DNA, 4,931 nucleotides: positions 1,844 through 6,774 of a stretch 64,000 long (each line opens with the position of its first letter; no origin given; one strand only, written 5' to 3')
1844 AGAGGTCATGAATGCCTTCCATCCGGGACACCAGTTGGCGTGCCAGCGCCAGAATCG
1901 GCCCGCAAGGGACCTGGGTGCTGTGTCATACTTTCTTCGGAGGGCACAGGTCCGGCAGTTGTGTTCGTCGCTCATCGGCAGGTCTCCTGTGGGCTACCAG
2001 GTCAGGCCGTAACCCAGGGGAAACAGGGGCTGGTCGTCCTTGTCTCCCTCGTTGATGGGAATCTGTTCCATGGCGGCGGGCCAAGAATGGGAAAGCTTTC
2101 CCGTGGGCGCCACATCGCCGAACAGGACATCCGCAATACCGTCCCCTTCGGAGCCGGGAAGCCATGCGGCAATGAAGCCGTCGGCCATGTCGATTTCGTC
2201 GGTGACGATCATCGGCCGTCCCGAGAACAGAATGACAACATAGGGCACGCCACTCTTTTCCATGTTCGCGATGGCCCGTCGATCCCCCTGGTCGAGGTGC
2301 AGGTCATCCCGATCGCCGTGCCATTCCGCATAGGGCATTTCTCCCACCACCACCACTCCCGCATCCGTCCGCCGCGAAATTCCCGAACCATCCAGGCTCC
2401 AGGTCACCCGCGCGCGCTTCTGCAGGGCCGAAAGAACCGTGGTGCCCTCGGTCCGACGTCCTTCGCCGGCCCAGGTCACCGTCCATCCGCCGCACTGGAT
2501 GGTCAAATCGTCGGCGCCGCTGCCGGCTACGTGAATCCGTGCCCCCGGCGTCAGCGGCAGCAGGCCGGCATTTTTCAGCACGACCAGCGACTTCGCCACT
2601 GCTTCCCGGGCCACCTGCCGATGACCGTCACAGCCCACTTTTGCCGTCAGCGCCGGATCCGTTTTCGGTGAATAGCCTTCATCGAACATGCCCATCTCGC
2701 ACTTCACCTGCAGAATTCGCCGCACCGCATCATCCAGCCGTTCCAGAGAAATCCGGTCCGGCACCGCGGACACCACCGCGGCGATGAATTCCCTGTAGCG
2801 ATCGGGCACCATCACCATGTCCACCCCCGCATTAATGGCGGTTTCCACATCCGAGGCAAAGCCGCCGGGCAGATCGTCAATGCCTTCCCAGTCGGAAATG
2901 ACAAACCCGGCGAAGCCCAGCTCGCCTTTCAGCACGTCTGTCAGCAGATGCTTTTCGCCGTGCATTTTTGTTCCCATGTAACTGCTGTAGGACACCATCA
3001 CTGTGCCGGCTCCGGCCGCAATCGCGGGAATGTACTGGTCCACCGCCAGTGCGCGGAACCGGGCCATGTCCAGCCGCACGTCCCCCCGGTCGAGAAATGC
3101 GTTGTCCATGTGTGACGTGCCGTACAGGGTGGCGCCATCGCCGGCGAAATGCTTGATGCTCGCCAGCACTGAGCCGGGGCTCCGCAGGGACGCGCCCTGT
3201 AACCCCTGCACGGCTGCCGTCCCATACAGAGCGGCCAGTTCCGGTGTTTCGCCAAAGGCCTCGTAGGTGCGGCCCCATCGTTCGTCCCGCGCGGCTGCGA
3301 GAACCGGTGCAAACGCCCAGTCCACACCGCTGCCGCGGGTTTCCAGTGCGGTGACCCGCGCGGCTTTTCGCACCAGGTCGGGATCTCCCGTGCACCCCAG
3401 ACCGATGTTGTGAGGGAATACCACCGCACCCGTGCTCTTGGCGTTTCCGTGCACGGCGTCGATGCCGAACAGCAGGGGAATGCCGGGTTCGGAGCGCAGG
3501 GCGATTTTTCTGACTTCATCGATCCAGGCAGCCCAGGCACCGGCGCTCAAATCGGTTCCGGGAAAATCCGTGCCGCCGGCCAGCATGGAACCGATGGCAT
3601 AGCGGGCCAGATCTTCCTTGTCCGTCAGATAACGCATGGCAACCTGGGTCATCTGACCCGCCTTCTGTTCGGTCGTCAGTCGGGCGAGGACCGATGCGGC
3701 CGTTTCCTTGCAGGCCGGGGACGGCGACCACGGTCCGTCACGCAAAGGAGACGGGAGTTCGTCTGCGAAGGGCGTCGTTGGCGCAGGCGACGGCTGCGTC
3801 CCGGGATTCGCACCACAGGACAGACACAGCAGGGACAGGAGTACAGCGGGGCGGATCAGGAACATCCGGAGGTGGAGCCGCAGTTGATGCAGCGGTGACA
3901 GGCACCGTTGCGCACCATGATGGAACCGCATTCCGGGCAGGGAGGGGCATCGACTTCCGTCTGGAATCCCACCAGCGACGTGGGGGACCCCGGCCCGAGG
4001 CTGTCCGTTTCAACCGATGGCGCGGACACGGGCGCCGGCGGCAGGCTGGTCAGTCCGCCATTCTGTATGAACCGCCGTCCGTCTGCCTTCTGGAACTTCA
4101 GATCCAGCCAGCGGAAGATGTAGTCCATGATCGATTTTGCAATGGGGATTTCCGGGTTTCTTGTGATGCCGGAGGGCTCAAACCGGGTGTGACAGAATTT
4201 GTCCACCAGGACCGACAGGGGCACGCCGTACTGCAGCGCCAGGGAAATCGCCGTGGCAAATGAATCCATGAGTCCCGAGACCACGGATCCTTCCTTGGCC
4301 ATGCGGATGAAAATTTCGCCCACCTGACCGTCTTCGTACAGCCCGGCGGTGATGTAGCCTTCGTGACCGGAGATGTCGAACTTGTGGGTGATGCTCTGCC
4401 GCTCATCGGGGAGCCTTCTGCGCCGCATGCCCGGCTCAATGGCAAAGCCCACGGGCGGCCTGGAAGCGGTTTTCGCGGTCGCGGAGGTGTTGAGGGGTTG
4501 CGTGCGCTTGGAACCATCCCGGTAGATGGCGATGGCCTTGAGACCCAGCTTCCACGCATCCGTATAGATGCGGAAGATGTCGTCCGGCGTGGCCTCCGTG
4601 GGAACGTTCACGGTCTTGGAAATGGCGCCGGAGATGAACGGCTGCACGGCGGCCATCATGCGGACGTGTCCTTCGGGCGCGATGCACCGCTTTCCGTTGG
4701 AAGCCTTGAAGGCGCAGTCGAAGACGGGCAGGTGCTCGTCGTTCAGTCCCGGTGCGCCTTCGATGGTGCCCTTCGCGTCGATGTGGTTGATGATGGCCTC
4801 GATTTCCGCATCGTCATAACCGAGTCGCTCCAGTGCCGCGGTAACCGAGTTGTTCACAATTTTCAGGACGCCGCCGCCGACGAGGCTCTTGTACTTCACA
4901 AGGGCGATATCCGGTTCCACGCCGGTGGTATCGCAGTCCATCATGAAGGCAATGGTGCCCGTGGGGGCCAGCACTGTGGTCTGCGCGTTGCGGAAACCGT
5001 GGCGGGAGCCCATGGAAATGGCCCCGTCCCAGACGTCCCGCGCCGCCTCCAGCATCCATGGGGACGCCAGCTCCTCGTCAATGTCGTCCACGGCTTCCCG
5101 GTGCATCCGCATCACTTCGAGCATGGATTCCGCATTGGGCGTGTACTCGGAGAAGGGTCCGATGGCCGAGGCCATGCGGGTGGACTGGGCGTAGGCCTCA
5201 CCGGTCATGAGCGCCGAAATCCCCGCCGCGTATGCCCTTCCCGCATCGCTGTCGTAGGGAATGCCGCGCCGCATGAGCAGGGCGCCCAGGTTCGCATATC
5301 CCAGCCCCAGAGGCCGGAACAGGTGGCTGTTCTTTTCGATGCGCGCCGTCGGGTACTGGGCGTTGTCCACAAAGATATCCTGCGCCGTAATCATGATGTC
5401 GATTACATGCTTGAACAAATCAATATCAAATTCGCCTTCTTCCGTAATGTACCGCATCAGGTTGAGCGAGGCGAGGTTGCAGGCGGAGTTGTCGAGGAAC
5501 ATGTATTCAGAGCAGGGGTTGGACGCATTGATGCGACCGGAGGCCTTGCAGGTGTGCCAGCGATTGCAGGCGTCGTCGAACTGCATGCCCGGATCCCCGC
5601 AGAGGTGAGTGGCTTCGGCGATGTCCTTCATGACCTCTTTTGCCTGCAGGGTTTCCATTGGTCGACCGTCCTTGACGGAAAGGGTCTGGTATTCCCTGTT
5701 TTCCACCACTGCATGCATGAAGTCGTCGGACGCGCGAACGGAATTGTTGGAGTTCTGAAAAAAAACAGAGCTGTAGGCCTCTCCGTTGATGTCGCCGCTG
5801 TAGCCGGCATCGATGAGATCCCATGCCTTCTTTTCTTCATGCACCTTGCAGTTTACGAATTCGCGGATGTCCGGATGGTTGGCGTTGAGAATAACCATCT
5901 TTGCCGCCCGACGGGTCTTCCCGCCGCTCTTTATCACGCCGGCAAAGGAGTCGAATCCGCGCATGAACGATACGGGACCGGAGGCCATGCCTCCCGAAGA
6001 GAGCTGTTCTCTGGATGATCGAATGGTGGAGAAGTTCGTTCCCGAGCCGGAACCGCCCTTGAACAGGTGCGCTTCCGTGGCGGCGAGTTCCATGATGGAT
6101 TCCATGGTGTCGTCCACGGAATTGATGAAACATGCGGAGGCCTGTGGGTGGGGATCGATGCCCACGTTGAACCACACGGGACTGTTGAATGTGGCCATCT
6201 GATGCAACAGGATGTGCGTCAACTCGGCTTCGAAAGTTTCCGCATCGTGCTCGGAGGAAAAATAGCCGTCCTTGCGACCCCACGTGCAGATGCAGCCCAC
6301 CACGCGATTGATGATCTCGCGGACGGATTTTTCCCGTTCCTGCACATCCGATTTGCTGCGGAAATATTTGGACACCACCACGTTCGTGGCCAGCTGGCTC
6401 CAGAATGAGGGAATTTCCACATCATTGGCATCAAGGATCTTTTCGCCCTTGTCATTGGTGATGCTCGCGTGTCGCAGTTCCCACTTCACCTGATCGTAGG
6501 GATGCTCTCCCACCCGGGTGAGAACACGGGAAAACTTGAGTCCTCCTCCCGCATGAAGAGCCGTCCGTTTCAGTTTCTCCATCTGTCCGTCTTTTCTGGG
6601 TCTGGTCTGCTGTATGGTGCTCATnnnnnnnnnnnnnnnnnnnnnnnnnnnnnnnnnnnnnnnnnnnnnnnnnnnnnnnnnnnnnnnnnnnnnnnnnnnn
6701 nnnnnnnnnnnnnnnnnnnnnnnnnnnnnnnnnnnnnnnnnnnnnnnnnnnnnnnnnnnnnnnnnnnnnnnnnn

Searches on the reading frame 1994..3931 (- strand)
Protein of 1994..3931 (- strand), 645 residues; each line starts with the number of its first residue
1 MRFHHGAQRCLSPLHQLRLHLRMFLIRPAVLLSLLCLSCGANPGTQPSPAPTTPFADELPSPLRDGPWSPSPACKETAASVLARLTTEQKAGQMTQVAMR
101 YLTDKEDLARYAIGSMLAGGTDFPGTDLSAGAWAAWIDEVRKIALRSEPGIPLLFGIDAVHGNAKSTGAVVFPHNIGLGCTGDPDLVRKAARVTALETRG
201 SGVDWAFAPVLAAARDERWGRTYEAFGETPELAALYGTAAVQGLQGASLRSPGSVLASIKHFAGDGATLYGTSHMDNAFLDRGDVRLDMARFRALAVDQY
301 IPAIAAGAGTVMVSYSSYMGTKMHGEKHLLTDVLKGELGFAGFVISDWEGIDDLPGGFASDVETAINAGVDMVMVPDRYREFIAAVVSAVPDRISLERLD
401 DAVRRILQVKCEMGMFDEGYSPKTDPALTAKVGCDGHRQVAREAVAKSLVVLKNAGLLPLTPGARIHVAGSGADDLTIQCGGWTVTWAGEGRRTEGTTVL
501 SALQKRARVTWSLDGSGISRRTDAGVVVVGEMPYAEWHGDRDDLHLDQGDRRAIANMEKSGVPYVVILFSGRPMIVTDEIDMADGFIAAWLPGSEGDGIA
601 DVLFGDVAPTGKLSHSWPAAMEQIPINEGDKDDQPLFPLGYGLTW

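Call 31: search_protein_families(library=pfam, proteins=[window:1994-3931:-], max_evalue=0.00001)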
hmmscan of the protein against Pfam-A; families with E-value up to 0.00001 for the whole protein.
window:1994-3931:- (645 aa): 2 families
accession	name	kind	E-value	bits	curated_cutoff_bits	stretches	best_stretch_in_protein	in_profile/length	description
PF00933.27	Glyco_hydro_3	-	7.3e-63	213.3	27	1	86-409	1-316/316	Glycosyl hydrolase family 3 N terminal domain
PF01915.27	Glyco_hydro_3_C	-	4.6e-37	128.4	31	1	450-644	2-199/200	Glycosyl hydrolase family 3 C-terminal domain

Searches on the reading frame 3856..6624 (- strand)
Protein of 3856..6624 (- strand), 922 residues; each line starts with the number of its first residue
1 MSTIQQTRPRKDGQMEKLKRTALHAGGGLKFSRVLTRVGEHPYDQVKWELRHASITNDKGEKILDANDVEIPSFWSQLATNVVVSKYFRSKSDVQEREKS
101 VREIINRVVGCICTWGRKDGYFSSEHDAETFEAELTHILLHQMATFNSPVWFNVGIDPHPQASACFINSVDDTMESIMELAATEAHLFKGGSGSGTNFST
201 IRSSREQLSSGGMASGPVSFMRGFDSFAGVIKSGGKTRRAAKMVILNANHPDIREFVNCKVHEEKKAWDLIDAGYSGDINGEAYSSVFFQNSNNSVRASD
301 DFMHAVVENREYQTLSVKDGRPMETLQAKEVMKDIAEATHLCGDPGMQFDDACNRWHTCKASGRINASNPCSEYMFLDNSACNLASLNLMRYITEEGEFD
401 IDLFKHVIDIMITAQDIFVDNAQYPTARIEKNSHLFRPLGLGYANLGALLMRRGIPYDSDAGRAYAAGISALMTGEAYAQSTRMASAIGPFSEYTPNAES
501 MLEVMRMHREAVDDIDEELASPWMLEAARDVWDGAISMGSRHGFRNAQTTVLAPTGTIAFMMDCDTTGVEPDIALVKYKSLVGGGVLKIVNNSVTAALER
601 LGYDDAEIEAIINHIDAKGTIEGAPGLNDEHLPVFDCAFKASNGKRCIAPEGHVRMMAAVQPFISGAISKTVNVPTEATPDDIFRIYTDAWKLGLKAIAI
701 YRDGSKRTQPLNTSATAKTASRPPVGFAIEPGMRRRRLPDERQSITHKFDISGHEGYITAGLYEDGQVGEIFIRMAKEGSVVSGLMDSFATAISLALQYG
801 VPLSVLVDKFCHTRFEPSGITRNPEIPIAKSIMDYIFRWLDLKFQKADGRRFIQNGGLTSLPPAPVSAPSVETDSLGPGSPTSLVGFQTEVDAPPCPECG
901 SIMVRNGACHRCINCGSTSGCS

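Call 31: search_protein_families(library=pfam, proteins=[window:3856-6624:-], max_evalue=0.00001)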
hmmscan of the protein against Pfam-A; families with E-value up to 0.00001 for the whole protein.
window:3856-6624:- (922 aa): 3 families
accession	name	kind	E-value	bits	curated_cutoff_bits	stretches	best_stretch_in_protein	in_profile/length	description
PF02867.20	Ribonuc_red_lgC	-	6.5e-137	457.8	23.9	1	163-701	1-523/523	Ribonucleotide reductase, barrel domain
PF08471.15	Ribonuc_red_2_N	-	3.4e-22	79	27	1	59-142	1-103/103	Class II vitamin B12-dependent ribonucleotide reductase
PF12637.14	TSCPD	-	2.3e-10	41.1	22.8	1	754-841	12-85/88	TSCPD domain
